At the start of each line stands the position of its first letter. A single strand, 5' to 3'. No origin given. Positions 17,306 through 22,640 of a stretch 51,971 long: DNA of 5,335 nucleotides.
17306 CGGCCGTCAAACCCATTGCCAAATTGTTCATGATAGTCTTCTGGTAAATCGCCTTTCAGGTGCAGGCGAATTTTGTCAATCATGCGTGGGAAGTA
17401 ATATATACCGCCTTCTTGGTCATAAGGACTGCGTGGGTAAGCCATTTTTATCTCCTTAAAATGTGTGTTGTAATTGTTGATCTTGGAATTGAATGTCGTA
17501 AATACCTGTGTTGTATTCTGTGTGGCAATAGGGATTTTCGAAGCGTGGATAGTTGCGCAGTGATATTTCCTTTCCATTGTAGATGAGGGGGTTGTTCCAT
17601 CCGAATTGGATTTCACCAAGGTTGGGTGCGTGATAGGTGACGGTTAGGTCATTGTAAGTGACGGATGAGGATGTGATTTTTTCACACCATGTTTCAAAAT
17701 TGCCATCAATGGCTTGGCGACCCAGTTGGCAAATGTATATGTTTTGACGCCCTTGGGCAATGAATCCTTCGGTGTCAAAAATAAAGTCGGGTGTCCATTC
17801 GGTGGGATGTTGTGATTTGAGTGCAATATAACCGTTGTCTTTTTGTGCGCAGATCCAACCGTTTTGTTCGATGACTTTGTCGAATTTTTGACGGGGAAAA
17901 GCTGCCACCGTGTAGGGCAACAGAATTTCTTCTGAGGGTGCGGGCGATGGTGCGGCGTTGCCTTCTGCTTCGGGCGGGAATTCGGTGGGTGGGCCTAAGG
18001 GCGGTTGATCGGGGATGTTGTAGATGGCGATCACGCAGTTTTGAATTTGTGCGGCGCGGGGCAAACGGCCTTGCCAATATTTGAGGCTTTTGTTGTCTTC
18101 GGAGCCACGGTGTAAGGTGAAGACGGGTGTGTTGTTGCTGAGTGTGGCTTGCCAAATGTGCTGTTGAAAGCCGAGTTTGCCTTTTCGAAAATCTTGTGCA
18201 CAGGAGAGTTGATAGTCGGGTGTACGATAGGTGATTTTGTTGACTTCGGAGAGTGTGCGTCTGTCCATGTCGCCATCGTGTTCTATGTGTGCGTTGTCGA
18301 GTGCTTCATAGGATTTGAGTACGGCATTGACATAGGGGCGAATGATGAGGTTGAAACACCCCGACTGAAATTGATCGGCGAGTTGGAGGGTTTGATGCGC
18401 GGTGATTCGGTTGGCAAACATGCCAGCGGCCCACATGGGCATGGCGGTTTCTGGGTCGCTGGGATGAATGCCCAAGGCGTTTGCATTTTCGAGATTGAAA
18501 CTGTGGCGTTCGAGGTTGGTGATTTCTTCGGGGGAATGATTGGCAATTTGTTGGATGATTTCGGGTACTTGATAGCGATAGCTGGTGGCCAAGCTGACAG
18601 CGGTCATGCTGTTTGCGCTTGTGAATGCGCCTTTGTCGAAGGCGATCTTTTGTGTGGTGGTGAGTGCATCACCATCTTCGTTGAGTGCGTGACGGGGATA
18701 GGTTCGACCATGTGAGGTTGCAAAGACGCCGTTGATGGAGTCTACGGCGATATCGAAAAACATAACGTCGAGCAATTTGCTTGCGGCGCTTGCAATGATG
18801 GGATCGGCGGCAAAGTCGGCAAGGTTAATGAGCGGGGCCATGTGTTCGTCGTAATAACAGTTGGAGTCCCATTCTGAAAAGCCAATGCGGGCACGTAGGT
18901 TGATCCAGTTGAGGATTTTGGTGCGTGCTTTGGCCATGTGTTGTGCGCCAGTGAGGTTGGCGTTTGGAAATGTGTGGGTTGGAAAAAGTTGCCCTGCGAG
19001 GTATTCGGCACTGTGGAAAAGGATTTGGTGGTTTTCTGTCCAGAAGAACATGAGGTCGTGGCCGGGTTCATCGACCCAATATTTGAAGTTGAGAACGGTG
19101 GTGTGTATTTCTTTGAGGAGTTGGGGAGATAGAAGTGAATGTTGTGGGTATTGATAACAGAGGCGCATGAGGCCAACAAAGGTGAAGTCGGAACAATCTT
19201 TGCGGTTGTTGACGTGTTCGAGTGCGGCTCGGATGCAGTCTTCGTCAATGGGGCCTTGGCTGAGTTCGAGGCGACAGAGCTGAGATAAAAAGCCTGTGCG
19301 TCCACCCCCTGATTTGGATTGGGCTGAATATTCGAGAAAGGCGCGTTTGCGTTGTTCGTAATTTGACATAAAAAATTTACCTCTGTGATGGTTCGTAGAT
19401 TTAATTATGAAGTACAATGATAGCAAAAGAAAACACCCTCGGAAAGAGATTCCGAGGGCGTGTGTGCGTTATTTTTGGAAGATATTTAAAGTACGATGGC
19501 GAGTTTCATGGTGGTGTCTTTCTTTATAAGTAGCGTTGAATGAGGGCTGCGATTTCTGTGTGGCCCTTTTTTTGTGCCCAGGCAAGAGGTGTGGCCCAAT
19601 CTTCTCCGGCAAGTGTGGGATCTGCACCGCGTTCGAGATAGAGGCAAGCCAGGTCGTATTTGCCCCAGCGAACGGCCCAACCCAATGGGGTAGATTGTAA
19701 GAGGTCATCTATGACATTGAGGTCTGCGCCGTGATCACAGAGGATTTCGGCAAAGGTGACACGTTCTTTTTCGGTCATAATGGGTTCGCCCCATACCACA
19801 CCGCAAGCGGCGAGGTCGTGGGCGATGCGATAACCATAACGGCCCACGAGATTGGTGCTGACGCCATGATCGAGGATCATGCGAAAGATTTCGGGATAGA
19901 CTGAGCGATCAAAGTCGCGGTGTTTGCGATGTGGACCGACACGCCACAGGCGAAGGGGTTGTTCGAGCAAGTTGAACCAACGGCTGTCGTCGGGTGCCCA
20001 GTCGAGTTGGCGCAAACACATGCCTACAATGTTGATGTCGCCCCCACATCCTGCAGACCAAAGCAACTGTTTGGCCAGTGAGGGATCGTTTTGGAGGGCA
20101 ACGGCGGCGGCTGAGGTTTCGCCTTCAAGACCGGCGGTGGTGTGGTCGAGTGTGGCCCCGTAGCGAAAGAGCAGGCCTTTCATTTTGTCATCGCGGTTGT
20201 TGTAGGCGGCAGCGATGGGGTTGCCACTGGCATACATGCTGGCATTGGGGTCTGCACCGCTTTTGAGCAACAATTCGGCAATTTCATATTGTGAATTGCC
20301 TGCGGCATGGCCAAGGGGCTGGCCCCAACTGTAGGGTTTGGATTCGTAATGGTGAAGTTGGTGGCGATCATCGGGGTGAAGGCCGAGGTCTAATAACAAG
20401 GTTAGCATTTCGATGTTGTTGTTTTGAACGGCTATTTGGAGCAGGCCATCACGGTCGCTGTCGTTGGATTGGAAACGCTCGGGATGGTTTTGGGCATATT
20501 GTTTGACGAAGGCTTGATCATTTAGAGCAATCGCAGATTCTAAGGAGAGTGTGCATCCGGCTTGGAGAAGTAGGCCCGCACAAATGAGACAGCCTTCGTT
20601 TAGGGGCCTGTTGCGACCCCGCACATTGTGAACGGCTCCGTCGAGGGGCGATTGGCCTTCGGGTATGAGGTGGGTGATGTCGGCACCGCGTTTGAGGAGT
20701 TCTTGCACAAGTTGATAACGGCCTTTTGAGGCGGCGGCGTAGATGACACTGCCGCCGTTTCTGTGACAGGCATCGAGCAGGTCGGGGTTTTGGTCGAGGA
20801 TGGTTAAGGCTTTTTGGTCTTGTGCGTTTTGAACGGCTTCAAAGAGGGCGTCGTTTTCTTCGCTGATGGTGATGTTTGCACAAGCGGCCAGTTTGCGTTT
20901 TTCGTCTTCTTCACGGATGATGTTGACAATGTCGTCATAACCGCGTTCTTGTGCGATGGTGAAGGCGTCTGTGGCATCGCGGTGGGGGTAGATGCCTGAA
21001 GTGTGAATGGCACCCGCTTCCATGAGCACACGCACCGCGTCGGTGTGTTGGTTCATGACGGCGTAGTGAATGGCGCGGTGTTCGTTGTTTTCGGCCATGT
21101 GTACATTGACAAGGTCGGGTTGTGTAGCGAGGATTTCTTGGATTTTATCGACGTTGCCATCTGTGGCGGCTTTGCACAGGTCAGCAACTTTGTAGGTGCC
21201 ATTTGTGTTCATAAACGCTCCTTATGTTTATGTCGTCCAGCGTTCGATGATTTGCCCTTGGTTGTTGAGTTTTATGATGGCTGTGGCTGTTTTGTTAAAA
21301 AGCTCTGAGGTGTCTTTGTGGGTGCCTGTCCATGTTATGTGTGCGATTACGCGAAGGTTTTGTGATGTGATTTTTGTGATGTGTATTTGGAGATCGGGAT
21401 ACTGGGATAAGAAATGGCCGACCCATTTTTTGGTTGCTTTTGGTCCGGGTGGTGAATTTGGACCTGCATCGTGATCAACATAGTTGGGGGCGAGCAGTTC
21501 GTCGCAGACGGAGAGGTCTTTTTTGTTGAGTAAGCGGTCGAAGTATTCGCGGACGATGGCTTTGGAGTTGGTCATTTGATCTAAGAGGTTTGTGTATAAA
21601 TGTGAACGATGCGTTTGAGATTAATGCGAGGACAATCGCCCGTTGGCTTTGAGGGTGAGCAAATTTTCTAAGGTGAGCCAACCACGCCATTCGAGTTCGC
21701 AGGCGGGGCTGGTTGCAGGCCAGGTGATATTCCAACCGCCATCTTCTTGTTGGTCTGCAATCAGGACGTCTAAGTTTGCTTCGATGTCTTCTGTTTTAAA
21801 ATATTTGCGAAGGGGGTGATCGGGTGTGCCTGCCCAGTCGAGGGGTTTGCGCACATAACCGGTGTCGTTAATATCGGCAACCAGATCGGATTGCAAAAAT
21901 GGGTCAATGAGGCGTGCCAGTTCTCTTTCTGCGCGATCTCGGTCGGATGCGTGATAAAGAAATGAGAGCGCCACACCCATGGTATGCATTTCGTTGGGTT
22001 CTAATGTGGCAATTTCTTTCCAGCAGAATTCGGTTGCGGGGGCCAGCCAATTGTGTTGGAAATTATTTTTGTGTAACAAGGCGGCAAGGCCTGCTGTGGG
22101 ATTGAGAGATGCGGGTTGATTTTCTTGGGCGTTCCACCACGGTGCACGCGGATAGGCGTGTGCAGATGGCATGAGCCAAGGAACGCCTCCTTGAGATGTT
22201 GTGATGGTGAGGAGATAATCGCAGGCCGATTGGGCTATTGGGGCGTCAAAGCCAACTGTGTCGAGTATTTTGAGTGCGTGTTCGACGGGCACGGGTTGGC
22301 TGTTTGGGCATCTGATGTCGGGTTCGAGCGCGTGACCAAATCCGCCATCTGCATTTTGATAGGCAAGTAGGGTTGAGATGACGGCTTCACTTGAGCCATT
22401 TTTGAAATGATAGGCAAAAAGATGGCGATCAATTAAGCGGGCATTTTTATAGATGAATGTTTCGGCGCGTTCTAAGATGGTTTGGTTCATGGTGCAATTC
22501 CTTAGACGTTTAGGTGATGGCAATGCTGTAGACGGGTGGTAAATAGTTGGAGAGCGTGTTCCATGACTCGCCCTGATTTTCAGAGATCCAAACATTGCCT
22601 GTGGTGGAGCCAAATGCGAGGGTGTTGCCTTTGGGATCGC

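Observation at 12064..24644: Cluster of ECF sigma factors fused to ankyrin-repeat arrays, with stand-alone ankyrin paralogs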

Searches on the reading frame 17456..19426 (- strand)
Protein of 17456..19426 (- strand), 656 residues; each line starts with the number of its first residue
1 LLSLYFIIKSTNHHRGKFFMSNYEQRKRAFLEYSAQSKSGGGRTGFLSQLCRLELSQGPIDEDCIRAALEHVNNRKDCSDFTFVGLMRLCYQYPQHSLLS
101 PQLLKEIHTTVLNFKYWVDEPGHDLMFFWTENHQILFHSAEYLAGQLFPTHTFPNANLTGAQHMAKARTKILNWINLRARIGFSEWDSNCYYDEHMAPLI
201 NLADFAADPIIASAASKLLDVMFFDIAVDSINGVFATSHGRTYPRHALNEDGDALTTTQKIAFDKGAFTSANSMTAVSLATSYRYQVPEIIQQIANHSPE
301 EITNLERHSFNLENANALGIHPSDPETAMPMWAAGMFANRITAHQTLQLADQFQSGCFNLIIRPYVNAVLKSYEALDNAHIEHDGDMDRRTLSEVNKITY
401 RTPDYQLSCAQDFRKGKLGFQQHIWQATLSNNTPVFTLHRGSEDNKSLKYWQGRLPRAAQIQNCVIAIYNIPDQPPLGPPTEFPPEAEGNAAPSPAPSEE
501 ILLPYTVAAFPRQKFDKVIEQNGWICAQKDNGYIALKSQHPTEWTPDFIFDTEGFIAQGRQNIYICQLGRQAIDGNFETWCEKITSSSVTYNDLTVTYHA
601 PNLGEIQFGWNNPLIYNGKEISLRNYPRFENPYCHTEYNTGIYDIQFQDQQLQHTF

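Call 4: search_protein_families(library=pfam, proteins=[window:17456-19426:-], max_evalue=0.01)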
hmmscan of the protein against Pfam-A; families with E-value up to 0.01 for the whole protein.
window:17456-19426:- (656 aa): 0 families

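Call 19: search_protein_families(library=ncbifam, proteins=[window:17456-19426:-], max_evalue=0.001)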
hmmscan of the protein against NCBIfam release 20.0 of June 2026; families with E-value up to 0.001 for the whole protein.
window:17456-19426:- (656 aa): 0 families

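Call 30: search_protein_families(library=padloc, proteins=[window:17456-19426:-], max_evalue=0.001)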
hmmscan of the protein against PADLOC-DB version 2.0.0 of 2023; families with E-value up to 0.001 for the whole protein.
window:17456-19426:- (656 aa): 0 families

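Call 77: search_solved_structures(query=window:17459-19369:-, max_evalue=1)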
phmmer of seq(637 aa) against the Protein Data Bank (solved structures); distinct sequences matched with E-value up to 1: 0.

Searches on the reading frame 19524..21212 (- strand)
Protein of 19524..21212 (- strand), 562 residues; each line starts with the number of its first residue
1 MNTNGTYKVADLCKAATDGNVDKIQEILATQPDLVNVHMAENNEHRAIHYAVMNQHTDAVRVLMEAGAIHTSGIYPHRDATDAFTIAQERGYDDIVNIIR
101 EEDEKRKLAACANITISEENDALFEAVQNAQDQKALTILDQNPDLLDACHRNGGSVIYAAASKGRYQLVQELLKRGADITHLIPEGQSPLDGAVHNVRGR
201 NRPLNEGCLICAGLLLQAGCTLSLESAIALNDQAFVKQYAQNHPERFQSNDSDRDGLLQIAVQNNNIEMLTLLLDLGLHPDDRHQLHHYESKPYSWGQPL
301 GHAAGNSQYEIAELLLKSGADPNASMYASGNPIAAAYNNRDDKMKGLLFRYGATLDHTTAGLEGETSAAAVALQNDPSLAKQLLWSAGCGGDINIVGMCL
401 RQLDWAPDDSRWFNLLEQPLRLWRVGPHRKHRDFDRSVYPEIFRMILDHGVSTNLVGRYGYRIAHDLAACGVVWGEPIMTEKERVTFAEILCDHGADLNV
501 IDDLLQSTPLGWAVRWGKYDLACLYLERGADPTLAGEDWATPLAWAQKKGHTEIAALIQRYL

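Call 4: search_protein_families(library=pfam, proteins=[window:19524-21212:-], max_evalue=0.01)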
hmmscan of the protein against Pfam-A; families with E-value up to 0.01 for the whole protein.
window:19524-21212:- (562 aa): 6 families
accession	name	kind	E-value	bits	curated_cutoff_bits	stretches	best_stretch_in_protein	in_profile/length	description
PF12796.13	Ank_2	-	1.1e-31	109.7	27.3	4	227-324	4-88/90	Ankyrin repeats (3 copies)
PF00023.36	Ank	-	3.4e-24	84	21.1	0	299-324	5-30/33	Ankyrin repeat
PF13606.12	Ank_3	-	5e-24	81.8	22.3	0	508-532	4-28/30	Ankyrin repeat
PF13637.12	Ank_4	-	7.6e-21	74.2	22.7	2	12-63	1-49/50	Ankyrin repeats (many copies)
PF13857.12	Ank_5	-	5.9e-14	52.5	27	0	150-193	11-56/56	Ankyrin repeats (many copies)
PF23745.1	ANK_LRRK2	-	0.0031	17.8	27.5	0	429-507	8-86/130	LRRK2 ANK repeat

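Call 19: search_protein_families(library=ncbifam, proteins=[window:19524-21212:-], max_evalue=0.001)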
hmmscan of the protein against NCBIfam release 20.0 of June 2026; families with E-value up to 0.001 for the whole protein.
window:19524-21212:- (562 aa): 7 families
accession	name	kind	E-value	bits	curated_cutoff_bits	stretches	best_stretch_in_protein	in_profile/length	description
NF043023.1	T4SS_AnkH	equivalog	1.3e-15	57.1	600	2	298-357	67-126/467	Dot/Icm T4SS effector AnkH/LegA3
NF043029.1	T4SS_AnkY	equivalog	2.7e-12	45.9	600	1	41-194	455-532/543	Dot/Icm T4SS effector AnkY/LegA9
NF043021.1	T4SS_AnkF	equivalog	4.8e-12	45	1000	1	9-76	586-652/917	Dot/Icm T4SS effector AnkF/LegA14/Ceg31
NF041931.2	MzaA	equivalog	1.9e-10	40.3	800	0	505-561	34-90/726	MZA anti-phage system associated sigma-70 family RNA polymerase sigma factor MzaA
NF043028.1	T4SS_AnkX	equivalog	6.2e-09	34.6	1400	0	35-203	574-736/938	Dot/Icm T4SS effector AnkN/AnkX/LegA8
NF043022.1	T4SS_AnkG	equivalog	2.1e-07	30.1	500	0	7-99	295-384/455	Dot/Icm T4SS effector AnkG/AnkZ/LegA7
NF043019.1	T4SS_AnkC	equivalog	1.2e-06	27.6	450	0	15-72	134-195/459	Dot/Icm T4SS effector AnkC/LegA12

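Call 30: search_protein_families(library=padloc, proteins=[window:19524-21212:-], max_evalue=0.001)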
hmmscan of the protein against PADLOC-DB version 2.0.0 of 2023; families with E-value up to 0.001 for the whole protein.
window:19524-21212:- (562 aa): 2 families
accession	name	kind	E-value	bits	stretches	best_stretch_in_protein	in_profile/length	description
PDLC04783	PDC-M72A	-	5.5e-27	93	3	250-361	226-328/392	-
PDLC02908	Ankyrin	-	4.3e-07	26.6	0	299-361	739-801/880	-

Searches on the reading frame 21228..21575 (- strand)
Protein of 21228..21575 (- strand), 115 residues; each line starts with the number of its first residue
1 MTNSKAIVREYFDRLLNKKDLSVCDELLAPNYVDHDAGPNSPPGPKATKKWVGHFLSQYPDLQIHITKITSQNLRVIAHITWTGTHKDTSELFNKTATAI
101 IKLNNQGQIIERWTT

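Call 4: search_protein_families(library=pfam, proteins=[window:21228-21575:-], max_evalue=0.01)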
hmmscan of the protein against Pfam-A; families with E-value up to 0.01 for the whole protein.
window:21228-21575:- (115 aa): 2 families
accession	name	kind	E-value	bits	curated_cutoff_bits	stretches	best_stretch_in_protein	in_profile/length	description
PF07366.18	SnoaL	-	1.6e-15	57.4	28.4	1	7-113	2-114/126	SnoaL-like polyketide cyclase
PF12680.13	SnoaL_2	-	1.8e-15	57.8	27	1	8-111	1-101/102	SnoaL-like domain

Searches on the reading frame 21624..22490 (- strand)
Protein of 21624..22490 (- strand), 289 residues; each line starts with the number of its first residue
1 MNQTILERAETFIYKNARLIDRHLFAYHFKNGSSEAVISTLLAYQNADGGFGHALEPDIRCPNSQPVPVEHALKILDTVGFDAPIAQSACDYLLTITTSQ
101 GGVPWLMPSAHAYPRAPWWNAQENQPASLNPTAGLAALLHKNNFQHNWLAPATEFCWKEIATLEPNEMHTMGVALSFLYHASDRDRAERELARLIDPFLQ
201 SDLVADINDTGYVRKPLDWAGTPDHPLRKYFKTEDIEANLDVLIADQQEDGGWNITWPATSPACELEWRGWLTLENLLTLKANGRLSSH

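Call 78: search_solved_structures(query=window:21624-22490:-, max_evalue=1)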
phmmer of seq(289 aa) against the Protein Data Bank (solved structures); distinct sequences matched with E-value up to 1: 5.
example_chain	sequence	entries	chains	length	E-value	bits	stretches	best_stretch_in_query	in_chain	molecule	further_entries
8ulk_D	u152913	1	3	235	0.44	12.8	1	250-280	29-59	1G12 Fab heavy chain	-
8ulh_H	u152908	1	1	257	0.5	12.6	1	250-280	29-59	1G12 Fab heavy chain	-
6iyb_B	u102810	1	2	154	0.62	12.3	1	171-232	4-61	Oxysterol-binding protein-related protein 1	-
8f0l_H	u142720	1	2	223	0.73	12.1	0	255-280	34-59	ADI-26906 Fab Heavy Chain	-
9fns_C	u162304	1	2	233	0.9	11.8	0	253-279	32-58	human IgG antibody ES1.327 - Fab heavy chain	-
